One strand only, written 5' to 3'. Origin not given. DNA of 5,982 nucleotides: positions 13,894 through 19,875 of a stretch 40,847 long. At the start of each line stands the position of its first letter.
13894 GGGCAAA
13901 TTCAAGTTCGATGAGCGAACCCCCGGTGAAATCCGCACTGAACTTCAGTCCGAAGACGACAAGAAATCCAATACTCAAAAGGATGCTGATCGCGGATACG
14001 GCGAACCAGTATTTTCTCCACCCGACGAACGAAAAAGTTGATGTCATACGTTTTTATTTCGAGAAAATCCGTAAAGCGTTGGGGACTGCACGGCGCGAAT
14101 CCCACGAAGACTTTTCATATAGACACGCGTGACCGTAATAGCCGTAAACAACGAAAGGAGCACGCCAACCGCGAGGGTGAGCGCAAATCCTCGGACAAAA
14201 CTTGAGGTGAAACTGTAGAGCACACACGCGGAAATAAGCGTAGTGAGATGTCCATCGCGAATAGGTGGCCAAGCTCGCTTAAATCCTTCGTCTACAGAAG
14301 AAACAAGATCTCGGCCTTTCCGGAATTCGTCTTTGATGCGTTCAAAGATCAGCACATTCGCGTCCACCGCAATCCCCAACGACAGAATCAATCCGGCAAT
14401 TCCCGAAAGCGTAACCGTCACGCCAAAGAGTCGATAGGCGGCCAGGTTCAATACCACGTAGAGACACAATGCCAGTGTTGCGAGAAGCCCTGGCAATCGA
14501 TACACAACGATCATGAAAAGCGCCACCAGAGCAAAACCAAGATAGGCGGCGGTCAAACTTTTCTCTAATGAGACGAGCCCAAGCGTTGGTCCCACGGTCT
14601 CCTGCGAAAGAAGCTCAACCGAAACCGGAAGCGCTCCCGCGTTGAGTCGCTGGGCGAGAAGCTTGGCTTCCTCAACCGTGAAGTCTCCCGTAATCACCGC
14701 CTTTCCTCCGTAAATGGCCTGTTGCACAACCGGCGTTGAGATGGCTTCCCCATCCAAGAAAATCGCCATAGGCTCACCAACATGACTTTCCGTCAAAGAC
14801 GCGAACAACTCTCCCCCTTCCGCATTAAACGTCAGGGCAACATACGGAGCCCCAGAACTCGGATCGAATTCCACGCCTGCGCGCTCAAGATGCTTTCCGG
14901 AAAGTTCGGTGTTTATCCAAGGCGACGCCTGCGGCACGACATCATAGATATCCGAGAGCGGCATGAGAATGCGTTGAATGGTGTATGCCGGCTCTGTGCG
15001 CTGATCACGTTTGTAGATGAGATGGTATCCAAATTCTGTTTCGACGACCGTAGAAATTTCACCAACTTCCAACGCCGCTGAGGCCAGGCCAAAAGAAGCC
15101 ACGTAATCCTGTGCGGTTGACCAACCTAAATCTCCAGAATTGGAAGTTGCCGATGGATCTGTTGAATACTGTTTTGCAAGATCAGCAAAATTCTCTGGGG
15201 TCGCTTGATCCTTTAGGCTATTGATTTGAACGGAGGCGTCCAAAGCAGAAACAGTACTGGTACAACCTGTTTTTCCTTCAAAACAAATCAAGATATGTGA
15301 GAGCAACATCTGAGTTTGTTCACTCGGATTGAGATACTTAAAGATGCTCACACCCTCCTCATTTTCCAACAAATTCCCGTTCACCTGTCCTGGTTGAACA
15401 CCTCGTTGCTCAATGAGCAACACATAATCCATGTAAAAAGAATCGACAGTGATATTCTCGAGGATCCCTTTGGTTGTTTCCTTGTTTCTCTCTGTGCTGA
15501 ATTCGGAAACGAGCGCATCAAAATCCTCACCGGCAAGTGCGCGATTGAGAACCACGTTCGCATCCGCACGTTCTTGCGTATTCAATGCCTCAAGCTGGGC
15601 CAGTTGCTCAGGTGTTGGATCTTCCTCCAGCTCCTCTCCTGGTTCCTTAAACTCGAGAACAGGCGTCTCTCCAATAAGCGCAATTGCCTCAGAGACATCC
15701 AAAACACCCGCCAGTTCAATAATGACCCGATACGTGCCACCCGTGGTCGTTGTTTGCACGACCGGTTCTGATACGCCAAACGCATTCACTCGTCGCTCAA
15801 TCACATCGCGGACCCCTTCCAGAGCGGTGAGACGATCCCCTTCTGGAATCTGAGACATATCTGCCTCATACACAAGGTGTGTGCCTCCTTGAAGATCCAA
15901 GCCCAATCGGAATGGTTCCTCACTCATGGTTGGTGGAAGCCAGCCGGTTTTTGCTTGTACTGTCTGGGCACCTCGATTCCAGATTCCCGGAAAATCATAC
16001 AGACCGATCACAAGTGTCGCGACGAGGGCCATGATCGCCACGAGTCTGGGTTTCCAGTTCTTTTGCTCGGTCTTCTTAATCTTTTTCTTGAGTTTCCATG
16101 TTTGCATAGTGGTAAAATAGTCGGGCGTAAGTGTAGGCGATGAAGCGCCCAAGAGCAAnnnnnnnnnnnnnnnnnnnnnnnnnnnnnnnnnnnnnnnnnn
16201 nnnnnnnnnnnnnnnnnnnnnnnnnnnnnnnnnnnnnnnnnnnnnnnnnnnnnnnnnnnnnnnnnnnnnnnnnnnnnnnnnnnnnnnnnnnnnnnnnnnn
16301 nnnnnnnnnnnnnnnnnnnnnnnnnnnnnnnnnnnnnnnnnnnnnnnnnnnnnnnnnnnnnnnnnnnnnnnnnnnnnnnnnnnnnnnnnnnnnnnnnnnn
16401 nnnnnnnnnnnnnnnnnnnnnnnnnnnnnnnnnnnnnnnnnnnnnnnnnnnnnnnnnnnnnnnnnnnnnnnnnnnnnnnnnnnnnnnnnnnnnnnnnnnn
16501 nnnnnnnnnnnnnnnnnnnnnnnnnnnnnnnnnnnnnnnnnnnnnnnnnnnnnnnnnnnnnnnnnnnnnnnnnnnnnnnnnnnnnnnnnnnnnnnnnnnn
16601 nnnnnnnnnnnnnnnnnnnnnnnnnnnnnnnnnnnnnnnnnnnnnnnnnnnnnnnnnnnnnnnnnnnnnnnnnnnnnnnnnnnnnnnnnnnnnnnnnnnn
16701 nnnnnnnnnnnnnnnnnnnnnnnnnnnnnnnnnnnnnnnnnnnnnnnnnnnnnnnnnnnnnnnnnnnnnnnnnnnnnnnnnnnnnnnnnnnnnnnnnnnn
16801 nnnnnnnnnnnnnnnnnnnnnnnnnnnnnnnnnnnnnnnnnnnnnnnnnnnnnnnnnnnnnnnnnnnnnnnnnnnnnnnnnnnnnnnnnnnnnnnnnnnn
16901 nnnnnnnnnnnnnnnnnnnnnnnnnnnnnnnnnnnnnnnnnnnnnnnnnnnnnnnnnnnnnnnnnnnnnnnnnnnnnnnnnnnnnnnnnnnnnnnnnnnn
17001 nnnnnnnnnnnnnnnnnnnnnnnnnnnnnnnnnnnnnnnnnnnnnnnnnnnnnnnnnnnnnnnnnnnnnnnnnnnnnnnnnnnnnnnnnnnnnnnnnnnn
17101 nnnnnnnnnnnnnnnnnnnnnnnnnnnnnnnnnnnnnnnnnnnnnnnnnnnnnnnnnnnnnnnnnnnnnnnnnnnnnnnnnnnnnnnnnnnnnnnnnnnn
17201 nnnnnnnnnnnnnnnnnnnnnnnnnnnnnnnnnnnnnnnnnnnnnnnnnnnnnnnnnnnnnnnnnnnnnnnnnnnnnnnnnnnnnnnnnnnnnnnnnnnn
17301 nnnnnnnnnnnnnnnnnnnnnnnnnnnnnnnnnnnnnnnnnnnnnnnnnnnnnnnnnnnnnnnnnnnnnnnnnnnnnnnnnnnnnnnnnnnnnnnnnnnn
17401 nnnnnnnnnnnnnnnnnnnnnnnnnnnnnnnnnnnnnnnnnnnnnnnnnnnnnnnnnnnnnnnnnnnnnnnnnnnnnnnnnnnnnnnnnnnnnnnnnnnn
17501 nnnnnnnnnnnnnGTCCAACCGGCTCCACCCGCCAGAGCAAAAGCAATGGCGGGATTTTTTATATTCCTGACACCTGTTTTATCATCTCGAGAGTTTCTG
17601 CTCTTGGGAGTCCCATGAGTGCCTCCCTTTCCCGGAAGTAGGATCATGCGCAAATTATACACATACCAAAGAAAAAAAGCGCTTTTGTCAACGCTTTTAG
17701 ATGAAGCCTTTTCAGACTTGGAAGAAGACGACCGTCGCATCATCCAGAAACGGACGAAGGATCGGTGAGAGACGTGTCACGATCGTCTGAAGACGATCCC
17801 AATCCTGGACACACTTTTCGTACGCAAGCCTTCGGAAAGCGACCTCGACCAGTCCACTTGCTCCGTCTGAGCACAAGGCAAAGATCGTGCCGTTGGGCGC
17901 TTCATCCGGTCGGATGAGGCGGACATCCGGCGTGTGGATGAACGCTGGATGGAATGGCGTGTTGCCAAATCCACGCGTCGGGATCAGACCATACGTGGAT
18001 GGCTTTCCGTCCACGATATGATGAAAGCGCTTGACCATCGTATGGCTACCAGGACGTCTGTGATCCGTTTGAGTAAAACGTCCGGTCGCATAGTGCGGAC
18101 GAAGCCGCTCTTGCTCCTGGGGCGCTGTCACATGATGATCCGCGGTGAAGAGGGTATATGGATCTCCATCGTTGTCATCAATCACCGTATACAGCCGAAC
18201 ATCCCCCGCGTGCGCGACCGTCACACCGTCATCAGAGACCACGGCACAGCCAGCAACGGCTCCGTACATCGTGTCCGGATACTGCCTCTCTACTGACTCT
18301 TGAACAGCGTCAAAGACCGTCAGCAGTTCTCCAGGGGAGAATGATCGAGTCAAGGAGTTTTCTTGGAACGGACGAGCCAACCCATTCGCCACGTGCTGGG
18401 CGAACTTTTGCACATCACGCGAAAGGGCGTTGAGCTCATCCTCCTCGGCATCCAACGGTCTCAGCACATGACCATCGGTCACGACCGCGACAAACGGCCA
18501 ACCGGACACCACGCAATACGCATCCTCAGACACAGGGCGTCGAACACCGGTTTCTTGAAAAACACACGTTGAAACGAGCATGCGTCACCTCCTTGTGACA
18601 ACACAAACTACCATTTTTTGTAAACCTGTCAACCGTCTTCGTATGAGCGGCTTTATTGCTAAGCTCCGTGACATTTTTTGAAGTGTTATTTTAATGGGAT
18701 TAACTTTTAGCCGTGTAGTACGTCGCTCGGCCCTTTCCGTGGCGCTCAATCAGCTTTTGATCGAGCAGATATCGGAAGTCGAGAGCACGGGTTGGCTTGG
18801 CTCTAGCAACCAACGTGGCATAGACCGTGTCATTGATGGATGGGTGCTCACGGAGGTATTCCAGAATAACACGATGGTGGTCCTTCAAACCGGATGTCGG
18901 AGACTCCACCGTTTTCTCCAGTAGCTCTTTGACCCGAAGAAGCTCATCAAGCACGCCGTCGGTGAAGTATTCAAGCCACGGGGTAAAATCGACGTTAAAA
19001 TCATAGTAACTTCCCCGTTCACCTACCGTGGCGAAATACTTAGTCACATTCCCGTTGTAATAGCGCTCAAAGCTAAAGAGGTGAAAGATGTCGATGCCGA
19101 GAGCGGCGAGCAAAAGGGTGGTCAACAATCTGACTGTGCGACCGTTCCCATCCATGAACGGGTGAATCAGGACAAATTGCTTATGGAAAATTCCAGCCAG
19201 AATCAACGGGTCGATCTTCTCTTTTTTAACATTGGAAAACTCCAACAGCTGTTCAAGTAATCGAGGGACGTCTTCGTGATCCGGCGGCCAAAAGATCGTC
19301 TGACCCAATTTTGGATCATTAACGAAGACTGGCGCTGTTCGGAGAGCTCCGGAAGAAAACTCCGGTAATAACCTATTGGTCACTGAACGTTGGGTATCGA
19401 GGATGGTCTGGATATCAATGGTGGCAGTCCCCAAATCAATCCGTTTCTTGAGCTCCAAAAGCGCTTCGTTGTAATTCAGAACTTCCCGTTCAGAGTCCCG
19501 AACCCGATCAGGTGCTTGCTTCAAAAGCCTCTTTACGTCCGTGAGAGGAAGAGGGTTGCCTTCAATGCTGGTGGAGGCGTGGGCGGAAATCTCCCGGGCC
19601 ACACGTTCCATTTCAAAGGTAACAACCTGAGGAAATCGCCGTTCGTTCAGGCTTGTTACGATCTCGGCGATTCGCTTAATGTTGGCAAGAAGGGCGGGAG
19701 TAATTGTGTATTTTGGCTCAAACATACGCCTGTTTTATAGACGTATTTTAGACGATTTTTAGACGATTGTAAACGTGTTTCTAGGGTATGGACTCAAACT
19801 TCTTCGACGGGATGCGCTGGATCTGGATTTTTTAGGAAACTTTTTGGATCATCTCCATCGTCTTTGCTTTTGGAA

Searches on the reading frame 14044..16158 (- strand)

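Call 7: search_protein_families(library=pfam, proteins=[window:14044-16158:-], max_evalue=0.001)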
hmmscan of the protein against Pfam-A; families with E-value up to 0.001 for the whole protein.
window:14044-16158:- (704 aa): 8 families
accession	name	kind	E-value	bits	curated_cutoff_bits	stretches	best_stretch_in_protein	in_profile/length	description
PF22599.2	SecDF_P1_head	-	3.1e-31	108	27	1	417-512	19-114/114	SecDF, P1 head subdomain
PF13616.12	Rotamase_3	-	1.8e-23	83.7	22.5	1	272-385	3-114/116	PPIC-type PPIASE domain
PF00639.27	Rotamase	-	4.9e-22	79.2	21.7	1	288-384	1-96/97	PPIC-type PPIASE domain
PF21760.3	SecD_1st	-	7.8e-16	57.7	27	1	115-172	3-57/60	Protein translocase subunit SecDF, P1 domain, N-terminal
PF02355.23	SecD_SecF_C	-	1.8e-15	57.3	20.5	1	513-676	12-178/189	Protein export membrane protein SecD/SecF, C-terminal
PF03176.21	MMPL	-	3.7e-07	29.8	20.5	1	543-677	154-295/333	MMPL family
PF07549.19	Sec_GG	-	4.9e-06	26.3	20.3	1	82-102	7-27/28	SecD/SecF GG Motif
PF13145.12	Rotamase_2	-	1.8e-05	26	27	1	315-384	42-106/121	PPIC-type PPIASE domain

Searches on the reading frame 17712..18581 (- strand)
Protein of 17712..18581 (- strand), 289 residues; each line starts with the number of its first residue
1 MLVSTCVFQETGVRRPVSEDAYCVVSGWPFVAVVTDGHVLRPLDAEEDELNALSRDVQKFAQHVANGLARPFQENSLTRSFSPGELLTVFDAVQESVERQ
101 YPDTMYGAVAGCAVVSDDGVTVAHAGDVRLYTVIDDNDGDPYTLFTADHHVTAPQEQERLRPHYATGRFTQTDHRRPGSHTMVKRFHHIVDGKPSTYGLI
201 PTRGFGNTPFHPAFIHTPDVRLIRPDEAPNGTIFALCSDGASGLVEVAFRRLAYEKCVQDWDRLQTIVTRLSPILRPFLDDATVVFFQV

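Call 7: search_protein_families(library=pfam, proteins=[window:17712-18581:-], max_evalue=0.001)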
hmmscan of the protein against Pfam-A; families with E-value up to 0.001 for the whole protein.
window:17712-18581:- (289 aa): 1 family
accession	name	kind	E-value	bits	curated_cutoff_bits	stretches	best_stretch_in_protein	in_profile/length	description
PF00481.26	PP2C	-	4.8e-09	36.7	20.3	1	78-240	63-211/255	Protein phosphatase 2C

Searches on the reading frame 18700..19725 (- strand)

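Call 7: search_protein_families(library=pfam, proteins=[window:18700-19725:-], max_evalue=0.001)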
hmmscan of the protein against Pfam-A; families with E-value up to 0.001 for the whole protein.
window:18700-19725:- (341 aa): 1 family
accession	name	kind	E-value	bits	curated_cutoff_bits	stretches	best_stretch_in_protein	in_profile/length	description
PF02661.23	Fic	-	3.2e-18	66.8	24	1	103-206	2-93/93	Fic/DOC family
